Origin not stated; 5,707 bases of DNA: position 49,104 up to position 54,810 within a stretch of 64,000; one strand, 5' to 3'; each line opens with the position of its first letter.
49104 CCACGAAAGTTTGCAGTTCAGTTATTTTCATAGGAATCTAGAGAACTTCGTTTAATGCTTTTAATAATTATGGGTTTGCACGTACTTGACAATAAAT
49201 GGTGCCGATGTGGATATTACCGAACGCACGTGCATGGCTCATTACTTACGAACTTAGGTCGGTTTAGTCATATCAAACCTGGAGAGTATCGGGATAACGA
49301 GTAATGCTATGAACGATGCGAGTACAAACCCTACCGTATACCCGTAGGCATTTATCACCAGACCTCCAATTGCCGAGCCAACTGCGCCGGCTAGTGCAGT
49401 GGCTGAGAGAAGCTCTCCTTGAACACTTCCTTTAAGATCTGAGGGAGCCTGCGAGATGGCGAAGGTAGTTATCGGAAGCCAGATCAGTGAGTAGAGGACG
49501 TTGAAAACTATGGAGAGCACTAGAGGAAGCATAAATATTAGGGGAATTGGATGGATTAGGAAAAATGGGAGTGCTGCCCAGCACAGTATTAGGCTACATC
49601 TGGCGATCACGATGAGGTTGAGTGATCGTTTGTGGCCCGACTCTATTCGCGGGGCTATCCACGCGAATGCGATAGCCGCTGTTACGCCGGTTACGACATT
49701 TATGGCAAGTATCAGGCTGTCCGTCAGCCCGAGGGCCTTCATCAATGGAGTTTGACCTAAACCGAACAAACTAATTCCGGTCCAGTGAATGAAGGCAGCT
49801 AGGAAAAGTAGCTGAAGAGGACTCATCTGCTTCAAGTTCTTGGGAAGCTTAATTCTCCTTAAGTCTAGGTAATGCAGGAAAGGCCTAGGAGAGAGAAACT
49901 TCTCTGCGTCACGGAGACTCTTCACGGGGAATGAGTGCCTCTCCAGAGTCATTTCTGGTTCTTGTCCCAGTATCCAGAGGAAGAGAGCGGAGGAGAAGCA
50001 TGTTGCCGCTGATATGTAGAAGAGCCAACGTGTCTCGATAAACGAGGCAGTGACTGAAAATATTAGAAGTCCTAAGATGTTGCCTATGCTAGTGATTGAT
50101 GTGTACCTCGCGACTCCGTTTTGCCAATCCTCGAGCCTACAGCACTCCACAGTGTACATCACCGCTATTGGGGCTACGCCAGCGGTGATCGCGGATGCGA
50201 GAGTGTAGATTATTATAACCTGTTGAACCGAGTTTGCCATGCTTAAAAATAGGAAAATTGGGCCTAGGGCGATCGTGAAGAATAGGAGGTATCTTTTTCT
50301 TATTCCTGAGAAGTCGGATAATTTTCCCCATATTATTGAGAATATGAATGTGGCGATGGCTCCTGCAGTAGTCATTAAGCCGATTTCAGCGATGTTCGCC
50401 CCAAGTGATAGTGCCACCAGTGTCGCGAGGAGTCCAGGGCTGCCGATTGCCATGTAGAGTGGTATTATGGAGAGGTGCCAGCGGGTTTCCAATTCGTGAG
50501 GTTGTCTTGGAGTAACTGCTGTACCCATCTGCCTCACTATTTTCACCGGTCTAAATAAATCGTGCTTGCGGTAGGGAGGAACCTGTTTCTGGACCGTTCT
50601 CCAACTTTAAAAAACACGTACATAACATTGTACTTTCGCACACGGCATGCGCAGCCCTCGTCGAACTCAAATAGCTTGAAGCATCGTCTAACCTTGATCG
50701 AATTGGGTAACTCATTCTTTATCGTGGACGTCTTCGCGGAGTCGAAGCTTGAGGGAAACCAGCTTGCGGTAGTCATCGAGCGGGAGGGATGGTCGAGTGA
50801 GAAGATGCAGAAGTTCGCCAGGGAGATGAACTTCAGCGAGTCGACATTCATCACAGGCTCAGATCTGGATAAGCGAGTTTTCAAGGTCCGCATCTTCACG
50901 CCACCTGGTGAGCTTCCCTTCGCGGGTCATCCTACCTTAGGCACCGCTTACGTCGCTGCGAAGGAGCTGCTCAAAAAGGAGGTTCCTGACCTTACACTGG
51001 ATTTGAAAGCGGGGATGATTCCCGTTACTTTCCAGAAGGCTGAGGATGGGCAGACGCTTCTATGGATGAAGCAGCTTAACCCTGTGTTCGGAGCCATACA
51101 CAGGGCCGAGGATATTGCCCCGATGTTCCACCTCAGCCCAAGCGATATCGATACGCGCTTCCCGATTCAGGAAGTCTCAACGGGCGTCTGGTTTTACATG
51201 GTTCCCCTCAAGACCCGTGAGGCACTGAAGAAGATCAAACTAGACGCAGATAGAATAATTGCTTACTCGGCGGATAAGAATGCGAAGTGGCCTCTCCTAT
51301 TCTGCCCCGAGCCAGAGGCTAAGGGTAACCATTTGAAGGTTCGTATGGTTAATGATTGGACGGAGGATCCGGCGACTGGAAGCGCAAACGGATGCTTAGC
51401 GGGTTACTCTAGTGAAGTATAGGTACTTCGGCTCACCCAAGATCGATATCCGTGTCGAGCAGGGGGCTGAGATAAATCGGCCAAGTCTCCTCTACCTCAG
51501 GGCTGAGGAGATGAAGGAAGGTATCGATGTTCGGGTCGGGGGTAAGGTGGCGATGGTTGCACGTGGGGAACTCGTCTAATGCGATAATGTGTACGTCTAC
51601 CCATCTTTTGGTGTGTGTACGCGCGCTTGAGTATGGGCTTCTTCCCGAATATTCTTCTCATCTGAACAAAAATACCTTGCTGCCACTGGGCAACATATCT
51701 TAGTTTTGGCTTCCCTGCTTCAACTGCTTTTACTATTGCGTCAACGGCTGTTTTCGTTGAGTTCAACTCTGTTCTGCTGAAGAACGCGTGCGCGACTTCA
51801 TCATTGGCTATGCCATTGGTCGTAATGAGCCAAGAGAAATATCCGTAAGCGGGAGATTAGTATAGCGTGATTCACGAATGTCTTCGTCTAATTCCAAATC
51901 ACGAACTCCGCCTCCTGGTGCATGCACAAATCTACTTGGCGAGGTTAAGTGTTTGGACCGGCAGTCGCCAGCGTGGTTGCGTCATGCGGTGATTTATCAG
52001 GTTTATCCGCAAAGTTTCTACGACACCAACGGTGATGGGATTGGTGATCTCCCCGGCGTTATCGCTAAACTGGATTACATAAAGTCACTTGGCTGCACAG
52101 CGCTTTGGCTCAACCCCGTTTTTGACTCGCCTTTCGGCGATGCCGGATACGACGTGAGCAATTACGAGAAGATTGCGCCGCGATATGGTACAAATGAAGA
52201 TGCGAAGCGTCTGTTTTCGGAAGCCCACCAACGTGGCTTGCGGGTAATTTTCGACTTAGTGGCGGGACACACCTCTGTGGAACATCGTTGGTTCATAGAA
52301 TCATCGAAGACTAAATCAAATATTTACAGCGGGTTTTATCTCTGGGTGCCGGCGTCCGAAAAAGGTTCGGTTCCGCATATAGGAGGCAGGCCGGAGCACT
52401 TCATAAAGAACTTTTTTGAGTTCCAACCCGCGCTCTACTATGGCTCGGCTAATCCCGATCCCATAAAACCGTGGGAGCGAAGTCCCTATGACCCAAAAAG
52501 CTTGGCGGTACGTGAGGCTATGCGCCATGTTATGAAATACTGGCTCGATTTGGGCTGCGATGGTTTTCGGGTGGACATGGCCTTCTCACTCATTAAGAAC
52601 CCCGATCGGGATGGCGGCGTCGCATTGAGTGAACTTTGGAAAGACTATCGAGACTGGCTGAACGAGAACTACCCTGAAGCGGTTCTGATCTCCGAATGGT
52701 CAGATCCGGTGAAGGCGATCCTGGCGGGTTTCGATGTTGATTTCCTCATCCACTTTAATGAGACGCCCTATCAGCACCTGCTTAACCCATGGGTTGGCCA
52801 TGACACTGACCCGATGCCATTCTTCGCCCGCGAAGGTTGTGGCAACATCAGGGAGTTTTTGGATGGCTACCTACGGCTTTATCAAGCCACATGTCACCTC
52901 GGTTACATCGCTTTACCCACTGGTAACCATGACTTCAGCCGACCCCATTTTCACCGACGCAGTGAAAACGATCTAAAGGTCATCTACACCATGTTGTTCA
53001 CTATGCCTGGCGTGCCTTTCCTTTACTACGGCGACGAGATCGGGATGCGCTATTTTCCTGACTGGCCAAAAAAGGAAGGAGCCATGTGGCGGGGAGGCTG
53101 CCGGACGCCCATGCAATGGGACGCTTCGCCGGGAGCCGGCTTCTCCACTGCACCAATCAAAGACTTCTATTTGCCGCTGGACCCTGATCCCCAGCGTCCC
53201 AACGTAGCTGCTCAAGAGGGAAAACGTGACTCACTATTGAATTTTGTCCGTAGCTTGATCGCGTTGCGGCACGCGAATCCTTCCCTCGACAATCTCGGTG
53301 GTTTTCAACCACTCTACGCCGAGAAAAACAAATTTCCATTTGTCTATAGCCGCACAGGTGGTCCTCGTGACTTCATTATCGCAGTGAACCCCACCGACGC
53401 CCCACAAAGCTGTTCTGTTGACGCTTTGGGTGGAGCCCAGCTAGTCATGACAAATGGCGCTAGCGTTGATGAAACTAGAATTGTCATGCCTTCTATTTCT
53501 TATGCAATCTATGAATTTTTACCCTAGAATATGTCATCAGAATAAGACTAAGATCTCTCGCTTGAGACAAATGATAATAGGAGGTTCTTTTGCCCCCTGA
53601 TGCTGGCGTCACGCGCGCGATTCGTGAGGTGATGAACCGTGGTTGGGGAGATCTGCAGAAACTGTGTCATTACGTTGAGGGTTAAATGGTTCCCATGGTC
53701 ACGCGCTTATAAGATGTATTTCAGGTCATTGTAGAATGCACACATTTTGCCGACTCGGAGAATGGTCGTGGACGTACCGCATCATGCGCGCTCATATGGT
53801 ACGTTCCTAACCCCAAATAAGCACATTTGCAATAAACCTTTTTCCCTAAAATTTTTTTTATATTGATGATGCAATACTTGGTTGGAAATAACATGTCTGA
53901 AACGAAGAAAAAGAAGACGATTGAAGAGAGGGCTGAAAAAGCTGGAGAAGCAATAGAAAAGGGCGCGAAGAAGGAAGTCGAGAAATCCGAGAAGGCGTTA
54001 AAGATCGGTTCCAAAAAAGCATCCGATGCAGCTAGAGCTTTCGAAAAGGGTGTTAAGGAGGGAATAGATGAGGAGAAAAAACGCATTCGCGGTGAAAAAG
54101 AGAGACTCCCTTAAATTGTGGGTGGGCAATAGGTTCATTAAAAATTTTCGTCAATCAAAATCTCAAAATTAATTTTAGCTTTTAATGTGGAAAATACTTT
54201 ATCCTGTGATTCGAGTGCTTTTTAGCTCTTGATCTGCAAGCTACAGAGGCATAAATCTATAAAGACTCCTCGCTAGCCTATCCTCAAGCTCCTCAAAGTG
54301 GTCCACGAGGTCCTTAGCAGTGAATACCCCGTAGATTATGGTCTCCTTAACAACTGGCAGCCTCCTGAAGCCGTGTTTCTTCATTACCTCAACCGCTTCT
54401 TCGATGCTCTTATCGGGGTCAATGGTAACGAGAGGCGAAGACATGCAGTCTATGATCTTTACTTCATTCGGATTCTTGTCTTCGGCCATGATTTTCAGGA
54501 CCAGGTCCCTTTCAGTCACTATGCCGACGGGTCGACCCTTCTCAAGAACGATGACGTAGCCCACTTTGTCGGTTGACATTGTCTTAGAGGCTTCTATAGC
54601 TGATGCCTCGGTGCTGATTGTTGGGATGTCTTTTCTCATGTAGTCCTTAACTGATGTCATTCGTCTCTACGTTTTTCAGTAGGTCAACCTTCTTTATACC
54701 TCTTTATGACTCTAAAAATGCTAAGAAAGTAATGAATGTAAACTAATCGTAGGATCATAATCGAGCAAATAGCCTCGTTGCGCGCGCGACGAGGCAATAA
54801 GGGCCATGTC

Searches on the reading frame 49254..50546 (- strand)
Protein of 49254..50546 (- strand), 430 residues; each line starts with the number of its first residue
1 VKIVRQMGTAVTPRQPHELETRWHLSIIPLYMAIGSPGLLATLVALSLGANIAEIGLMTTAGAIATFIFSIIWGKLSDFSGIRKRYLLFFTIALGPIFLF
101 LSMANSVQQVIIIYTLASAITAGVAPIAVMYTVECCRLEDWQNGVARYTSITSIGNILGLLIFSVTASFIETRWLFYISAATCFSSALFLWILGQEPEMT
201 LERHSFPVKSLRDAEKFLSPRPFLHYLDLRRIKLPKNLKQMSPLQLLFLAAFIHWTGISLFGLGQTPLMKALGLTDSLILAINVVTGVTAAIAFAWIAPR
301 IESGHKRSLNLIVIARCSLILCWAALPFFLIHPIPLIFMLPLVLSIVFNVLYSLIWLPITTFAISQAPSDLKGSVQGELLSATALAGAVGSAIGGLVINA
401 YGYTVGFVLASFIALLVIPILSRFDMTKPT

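Call 15: search_protein_families(library=pfam, max_evalue=0.01, proteins=[window:49254-50546:-])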
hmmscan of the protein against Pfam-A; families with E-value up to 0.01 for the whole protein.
window:49254-50546:- (430 aa): 3 families
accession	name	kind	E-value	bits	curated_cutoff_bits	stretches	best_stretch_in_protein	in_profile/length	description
PF07690.21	MFS_1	-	3.6e-30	105.5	33.4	1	30-388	8-344/347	Major Facilitator Superfamily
PF12832.13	MFS_1_like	-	1.8e-10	40.9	25.2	1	47-407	28-371/373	MFS_1 like family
PF03092.22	BT1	-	0.0021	17.3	22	0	342-404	322-384/432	BT1 family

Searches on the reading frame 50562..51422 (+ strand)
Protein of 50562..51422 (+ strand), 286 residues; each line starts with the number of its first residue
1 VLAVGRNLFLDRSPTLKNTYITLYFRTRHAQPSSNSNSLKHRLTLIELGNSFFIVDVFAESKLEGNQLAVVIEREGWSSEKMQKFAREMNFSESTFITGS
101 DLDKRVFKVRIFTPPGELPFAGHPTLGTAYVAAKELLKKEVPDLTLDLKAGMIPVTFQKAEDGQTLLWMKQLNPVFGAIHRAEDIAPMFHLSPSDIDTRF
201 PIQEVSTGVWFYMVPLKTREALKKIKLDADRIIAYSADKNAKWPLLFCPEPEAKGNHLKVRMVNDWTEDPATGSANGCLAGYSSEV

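Call 15: search_protein_families(library=pfam, max_evalue=0.01, proteins=[window:50562-51422:+])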
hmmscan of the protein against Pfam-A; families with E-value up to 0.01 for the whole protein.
window:50562-51422:+ (286 aa): 1 family
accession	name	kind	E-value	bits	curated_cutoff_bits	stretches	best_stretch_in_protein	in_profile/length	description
PF02567.21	PhzC-PhzF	-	9.2e-46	157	27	1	55-284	1-229/281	Phenazine biosynthesis-like protein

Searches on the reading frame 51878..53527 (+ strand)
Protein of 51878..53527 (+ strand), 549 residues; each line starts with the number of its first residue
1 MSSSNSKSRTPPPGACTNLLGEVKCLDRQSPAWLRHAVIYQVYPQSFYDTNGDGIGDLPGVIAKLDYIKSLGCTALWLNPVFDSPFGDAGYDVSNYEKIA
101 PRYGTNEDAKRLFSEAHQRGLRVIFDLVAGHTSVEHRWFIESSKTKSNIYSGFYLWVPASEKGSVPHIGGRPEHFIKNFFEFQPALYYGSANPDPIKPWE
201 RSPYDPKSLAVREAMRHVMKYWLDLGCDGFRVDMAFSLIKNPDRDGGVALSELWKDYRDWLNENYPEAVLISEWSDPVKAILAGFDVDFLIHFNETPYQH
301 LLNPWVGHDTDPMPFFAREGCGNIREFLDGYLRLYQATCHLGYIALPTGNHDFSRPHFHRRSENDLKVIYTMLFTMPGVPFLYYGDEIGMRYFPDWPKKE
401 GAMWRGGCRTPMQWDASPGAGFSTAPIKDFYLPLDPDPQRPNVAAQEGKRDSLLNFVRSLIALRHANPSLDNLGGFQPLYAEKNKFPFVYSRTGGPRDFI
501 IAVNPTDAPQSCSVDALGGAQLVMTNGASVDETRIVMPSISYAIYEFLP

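Call 9: search_protein_families(library=pfam, proteins=[window:51878-53527:+])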
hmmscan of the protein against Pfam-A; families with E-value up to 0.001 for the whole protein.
window:51878-53527:+ (549 aa): 2 families
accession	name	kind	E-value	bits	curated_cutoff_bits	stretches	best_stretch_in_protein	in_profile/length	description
PF00128.31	Alpha-amylase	-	9.5e-77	259.5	22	1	41-470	1-443/446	Alpha amylase, catalytic domain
PF11941.14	DUF3459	-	0.00023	21.9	22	1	456-535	1-80/90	Domain of unknown function (DUF3459)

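Call 11: find_encoding_contigs(protein=window:51878-53527:+, flank=10000, max_places=6)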
Protein window:51878-53527:+ (549 aa): no gene with exactly this product is on record in the collection.

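Call 12: find_related_loci(query=window:51878-53527:+, collection=genome_contigs, flank=10000)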
Query window:51878-53527:+ (549 aa) in genome_contigs; peptide patterns used: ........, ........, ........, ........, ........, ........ (x = any residue, [..] = any of these).
599 stretches matched a pattern (row limit reached: there are more); 515 encode a relative of the query (tblastn E <= 1e-3); the best 80 are kept; 80 distinct loci.
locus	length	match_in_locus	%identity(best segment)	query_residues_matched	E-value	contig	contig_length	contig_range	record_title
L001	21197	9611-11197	85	18-546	0e+0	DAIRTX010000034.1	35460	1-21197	MAG TPA_asm: Verrucomicrobiota bacterium isolate CTOTU10862 NODE_158_length_35460_cov_10.242169, whole genome shotgun se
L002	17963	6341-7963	53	19-547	6e-176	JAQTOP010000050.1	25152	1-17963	MAG: Terrimicrobiaceae bacterium isolate STA_90 NODE_3708_length_25152_cov_7.522118_Sandtown_A, whole genome shotgun seq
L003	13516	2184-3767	52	30-545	1e-168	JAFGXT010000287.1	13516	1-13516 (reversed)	MAG: Victivallales bacterium isolate ZodW_Metabat.56 k87_16489983, whole genome shotgun sequence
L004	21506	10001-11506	54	31-525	7e-166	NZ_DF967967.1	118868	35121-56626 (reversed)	Anaerolinea thermolimosa strain IMO-1, whole genome shotgun sequence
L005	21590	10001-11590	48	24-547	1e-163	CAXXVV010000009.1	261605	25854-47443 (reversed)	MAG: Victivallales bacterium isolate 5119678d-892b-4fdb-bca9-331175d8da34 genome assembly, contig: contig_9, whole genom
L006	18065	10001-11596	48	33-547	9e-160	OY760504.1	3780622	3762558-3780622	MAG: Armatimonadota bacterium isolate be0b92b7-bbec-405b-9e81-a5dbe9f1ff7a genome assembly, chromosome: 1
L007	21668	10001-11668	47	2-537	2e-157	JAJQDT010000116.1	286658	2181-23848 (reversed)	MAG: Lachnospiraceae bacterium isolate MI.11_2 NODE_1_length_286658_cov_28.138387, whole genome shotgun sequence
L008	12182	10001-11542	50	27-544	3e-156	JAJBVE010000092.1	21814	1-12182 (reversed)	MAG: Clostridiales bacterium isolate U_127077 U_127077=NODE_236_length_21814_cov_14.253137, whole genome shotgun sequenc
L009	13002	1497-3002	50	31-525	1e-155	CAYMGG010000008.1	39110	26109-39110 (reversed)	MAG TPA_asm: uncultured Planctomycetaceae bacterium isolate binchicken_co66_165 genome assembly, contig: NODE_1770_lengt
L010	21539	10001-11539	49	31-546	1e-154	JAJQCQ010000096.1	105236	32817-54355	MAG: Lachnospiraceae bacterium isolate C.8_1 NODE_18_length_105236_cov_17.253658, whole genome shotgun sequence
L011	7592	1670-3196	49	31-544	2e-154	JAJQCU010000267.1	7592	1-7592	MAG: Lachnospiraceae bacterium isolate C.8_9 NODE_1118_length_7592_cov_4.939897, whole genome shotgun sequence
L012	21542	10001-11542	49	27-544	6e-154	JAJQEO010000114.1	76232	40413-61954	MAG: Lachnospiraceae bacterium isolate MI.9_6 NODE_42_length_76232_cov_18.213358, whole genome shotgun sequence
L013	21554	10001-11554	48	27-544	1e-153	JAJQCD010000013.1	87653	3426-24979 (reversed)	MAG: Clostridiales bacterium isolate C.6_2 NODE_45_length_87653_cov_14.496073, whole genome shotgun sequence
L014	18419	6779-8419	47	21-547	1e-153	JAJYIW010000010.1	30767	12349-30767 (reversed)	MAG: Chloroflexi bacterium isolate DBS2-1.bin135 NODE_2482_length_30767_cov_6.052317, whole genome shotgun sequence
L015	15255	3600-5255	46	1-547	9e-154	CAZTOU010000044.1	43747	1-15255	MAG TPA_asm: uncultured Spirochaetales bacterium isolate binchicken_co142_37 genome assembly, contig: NODE_2355_length_4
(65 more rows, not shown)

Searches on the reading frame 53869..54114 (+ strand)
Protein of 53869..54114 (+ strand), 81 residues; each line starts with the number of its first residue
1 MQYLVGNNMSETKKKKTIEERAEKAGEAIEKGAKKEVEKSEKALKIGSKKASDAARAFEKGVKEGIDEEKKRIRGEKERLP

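Call 65: search_protein_families(library=pfam, max_evalue=1, proteins=[window:53869-54114:+])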
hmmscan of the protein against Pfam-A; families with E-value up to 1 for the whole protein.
window:53869-54114:+ (81 aa): 3 families
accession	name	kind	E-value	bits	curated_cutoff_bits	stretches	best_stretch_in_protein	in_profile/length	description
PF08989.15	DUF1896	-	0.04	14.5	25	1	2-38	15-51/142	Domain of unknown function (DUF1896)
PF01858.22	RB_A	-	0.32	11.3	25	1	11-76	36-104/196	Retinoblastoma-associated protein A domain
PF02486.25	Rep_trans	-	0.4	10.7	29.6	1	11-76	24-94/201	Replication initiation factor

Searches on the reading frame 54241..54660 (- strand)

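Call 15: search_protein_families(library=pfam, max_evalue=0.01, proteins=[window:54241-54660:-])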
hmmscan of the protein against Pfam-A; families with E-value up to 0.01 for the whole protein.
window:54241-54660:- (139 aa): 1 family
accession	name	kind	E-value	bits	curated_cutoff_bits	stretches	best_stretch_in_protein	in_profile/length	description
PF00571.33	CBS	-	4.2e-29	101.1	24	2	71-122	3-55/57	CBS domain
